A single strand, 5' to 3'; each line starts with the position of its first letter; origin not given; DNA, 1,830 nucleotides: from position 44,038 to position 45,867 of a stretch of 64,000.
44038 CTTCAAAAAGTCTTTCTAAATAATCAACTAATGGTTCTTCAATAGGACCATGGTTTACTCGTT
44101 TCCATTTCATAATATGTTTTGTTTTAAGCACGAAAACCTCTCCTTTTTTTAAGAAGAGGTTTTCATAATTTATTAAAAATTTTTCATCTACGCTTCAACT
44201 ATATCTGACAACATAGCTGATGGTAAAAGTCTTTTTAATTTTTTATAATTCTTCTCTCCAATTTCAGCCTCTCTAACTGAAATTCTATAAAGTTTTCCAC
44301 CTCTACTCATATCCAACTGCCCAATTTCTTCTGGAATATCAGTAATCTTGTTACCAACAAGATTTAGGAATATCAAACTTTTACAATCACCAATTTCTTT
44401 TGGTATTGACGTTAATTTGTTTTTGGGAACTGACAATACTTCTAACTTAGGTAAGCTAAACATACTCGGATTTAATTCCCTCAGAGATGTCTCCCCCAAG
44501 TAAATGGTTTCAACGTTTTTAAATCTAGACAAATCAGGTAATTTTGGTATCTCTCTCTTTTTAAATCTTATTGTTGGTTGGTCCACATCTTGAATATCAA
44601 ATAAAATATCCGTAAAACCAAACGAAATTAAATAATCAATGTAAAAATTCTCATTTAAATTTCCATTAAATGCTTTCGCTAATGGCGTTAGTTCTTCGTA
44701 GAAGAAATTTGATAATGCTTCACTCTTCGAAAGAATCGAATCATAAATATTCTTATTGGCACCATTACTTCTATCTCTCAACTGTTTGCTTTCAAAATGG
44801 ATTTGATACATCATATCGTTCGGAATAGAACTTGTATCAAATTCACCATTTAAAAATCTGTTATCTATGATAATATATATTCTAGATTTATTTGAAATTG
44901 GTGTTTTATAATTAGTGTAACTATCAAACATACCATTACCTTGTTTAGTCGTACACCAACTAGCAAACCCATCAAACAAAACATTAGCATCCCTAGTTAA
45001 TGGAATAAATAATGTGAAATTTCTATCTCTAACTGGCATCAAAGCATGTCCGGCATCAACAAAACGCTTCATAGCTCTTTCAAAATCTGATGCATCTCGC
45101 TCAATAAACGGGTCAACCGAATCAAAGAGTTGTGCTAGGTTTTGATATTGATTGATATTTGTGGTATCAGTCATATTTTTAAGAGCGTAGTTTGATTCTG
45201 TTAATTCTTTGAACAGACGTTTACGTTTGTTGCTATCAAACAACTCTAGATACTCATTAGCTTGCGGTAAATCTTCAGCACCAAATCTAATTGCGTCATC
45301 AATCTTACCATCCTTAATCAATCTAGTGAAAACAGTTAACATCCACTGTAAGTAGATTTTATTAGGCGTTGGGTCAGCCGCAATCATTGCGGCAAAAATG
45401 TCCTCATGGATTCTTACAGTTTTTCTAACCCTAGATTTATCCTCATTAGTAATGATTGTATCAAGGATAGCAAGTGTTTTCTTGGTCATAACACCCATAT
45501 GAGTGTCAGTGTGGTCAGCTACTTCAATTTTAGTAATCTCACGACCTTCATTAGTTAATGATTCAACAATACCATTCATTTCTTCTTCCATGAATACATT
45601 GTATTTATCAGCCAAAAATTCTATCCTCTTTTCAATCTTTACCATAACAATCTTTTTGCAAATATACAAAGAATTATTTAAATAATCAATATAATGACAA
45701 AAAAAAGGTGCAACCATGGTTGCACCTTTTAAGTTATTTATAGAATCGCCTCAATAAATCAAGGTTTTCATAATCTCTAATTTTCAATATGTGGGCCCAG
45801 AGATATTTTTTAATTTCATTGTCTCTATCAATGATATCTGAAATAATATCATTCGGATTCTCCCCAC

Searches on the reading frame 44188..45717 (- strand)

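Call 17: search_protein_families(library=phrogs, proteins=[window:44188-45717:-])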
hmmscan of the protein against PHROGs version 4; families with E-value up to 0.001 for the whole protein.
window:44188-45717:- (509 aa): 1 family
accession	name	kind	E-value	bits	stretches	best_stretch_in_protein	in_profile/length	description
phrog_6688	-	unknown function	1.9e-12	47.6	1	395-495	483-583/681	-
